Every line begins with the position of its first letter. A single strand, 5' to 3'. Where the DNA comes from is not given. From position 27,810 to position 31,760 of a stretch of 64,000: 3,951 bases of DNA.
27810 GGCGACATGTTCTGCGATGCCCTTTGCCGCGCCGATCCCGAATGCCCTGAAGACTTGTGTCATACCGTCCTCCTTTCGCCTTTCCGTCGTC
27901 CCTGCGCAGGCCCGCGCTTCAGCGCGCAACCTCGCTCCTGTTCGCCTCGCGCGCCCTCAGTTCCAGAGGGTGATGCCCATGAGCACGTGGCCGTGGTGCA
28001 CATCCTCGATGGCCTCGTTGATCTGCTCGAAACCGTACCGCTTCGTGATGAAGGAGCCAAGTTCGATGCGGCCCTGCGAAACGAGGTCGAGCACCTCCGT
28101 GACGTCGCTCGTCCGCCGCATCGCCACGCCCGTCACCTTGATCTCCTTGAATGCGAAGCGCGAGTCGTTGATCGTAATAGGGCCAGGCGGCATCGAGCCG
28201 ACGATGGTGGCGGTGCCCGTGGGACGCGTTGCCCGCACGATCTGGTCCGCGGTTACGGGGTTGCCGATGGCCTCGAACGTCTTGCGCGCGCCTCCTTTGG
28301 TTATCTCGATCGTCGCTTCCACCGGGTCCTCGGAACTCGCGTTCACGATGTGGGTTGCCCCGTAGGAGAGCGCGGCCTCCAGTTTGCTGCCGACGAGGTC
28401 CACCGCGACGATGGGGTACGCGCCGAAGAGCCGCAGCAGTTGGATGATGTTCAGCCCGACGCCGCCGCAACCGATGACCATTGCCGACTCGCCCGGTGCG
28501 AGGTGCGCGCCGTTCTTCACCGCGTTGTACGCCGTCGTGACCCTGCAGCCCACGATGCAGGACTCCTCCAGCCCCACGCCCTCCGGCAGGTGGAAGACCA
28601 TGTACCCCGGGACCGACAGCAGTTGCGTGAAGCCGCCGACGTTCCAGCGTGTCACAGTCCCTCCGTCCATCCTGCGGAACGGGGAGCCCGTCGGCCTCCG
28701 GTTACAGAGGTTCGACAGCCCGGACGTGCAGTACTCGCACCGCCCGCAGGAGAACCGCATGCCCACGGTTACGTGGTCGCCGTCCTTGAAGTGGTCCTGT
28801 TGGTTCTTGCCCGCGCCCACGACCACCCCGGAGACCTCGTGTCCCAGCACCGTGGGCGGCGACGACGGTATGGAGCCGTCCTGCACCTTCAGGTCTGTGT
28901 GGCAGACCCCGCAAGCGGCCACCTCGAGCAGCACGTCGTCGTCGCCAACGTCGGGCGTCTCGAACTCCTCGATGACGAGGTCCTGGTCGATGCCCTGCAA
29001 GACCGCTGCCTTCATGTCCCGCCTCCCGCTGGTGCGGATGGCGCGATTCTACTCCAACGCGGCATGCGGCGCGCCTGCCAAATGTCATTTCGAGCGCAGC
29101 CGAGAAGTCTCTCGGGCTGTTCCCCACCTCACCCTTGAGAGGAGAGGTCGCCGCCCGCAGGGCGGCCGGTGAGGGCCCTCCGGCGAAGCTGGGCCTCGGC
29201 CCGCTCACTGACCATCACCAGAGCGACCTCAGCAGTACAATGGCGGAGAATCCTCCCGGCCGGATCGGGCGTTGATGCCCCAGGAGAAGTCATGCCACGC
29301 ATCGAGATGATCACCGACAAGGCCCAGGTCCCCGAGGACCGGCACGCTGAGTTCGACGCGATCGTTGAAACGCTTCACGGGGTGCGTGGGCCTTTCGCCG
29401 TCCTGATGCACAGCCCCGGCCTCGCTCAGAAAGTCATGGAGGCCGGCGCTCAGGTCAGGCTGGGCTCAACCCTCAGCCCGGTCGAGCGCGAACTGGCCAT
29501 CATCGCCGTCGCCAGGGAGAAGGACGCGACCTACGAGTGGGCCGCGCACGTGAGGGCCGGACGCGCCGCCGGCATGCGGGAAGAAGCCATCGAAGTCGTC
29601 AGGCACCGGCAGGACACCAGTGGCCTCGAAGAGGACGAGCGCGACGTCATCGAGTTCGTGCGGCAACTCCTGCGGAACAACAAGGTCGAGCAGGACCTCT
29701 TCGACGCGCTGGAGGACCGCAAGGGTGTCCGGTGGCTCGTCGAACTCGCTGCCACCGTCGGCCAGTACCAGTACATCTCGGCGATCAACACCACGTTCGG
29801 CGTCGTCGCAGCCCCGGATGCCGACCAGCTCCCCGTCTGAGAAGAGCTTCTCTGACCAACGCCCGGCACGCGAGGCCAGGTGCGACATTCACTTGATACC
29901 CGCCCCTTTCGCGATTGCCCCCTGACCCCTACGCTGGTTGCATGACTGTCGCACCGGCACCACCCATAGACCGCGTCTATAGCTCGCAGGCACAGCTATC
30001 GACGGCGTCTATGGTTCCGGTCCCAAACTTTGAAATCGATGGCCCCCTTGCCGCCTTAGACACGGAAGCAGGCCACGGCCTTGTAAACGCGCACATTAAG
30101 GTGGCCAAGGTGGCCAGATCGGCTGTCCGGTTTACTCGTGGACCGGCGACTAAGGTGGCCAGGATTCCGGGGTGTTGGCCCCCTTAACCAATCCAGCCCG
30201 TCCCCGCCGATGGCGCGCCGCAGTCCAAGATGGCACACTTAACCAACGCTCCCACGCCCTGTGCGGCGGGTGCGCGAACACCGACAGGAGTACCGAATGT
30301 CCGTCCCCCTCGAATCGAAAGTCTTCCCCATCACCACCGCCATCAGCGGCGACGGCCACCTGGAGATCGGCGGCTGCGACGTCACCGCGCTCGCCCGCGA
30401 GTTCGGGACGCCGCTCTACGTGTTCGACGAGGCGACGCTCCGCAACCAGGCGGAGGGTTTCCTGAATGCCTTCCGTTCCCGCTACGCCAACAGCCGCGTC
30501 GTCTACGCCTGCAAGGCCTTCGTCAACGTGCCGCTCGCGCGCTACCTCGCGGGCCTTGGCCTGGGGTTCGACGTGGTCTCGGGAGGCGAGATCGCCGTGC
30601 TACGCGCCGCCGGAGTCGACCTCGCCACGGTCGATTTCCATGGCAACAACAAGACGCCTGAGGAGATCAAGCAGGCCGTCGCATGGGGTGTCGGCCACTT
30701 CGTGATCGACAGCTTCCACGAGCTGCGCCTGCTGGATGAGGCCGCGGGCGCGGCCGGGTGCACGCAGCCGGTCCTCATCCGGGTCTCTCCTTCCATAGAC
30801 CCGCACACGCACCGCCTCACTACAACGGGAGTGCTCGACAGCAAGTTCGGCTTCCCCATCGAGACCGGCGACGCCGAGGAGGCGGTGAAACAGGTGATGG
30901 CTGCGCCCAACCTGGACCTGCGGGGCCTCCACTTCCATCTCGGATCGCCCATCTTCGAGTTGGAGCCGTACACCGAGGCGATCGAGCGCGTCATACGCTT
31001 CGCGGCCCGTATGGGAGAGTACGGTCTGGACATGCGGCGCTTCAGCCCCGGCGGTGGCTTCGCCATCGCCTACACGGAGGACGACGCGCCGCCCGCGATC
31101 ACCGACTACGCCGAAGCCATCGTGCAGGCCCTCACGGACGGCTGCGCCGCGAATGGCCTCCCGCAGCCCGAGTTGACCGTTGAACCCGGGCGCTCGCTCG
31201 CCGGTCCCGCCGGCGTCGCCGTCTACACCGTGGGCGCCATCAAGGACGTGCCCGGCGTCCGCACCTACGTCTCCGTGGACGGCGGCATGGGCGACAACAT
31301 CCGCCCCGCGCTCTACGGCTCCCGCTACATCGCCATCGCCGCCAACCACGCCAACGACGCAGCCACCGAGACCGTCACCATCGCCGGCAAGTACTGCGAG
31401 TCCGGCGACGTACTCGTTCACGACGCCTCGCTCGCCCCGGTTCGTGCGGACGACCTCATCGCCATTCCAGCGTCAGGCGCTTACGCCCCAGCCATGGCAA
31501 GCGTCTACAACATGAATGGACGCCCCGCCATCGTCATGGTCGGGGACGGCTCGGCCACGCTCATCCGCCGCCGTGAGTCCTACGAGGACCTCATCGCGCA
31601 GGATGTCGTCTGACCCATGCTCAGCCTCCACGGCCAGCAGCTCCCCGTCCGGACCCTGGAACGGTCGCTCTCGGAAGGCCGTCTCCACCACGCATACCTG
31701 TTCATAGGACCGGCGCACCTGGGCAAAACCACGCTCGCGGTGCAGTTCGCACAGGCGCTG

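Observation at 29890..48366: Roughly 300-nt intergenic element in two well-conserved copies (plus one diverged), with rigid block spacing and copy-specific 9-mers at fixed positions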

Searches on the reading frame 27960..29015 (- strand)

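Call 61: search_protein_families(library=pfam, proteins=[window:27960-29015:-], max_evalue=0.01)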
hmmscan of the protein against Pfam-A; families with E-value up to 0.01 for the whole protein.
window:27960-29015:- (352 aa): 4 families
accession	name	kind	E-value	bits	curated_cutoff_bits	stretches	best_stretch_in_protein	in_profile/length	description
PF00107.32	ADH_zinc_N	-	3.6e-28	98.5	31.8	1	185-313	1-128/129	Zinc-binding dehydrogenase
PF08240.17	ADH_N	-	1.5e-24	86.6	23.5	1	24-145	1-104/104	Alcohol dehydrogenase GroES-like domain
PF13602.12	ADH_zinc_N_2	-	8.8e-08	33.6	27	1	219-344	2-128/134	Zinc-binding dehydrogenase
PF16912.11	Glu_dehyd_C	-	2.6e-05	24.2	34.9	1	165-338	22-200/211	Glucose dehydrogenase C-terminus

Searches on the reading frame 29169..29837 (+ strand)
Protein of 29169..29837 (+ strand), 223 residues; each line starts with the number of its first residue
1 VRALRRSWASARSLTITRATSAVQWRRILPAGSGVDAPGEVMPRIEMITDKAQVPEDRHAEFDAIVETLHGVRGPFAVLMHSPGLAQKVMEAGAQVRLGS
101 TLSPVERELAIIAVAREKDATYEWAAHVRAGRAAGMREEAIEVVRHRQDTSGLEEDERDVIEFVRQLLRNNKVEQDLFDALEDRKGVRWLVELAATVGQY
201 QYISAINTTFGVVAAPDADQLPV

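Call 61: search_protein_families(library=pfam, proteins=[window:29169-29837:+], max_evalue=0.01)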
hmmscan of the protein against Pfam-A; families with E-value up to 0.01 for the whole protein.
window:29169-29837:+ (223 aa): 1 family
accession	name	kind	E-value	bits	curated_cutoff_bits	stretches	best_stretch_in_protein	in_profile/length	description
PF02627.25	CMD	-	6.6e-10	39.3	23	1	83-153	1-72/84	Carboxymuconolactone decarboxylase family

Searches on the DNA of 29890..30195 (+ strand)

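Call 85: search_dna_similar(query=window:29890-30195:+, collection=plasmids, mode=distant, max_rows=5)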
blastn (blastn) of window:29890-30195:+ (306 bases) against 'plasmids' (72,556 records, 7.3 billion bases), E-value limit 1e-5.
No match.

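Call 86: search_dna_similar(query=window:29890-30195:+, collection=phages, mode=distant, max_rows=5)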
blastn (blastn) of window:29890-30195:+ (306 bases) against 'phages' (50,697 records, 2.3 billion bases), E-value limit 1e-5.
No match.
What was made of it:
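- Tried and rejected: Copy 1 has no match in plasmids or phages (calls 85, 86).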

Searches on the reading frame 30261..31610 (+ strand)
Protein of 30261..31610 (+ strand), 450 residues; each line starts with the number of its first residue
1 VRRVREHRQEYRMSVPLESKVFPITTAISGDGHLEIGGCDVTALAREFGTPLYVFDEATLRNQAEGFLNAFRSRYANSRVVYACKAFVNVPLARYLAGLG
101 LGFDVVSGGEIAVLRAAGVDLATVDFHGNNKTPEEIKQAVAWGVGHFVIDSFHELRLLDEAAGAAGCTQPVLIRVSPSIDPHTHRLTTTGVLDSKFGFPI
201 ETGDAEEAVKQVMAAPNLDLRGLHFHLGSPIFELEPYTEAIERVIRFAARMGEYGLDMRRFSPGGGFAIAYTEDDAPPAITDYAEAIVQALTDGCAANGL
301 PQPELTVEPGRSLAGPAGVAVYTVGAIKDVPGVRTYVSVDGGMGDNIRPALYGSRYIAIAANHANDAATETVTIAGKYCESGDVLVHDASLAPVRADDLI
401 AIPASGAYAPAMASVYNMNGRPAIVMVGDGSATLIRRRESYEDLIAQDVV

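Call 61: search_protein_families(library=pfam, proteins=[window:30261-31610:+], max_evalue=0.01)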
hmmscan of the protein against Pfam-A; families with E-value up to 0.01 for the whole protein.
window:30261-31610:+ (450 aa): 3 families
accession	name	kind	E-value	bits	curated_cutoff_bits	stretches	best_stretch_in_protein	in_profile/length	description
PF02784.22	Orn_Arg_deC_N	-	1.6e-57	195.2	23.4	1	69-314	9-246/247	Pyridoxal-dependent decarboxylase, pyridoxal binding domain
PF00278.28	Orn_DAP_Arg_deC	-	2.1e-17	63.6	23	1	146-406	5-95/95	Pyridoxal-dependent decarboxylase, C-terminal sheet domain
PF01168.26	Ala_racemase_N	-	9.9e-06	25.9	24.1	1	91-263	38-193/220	Alanine racemase, N-terminal domain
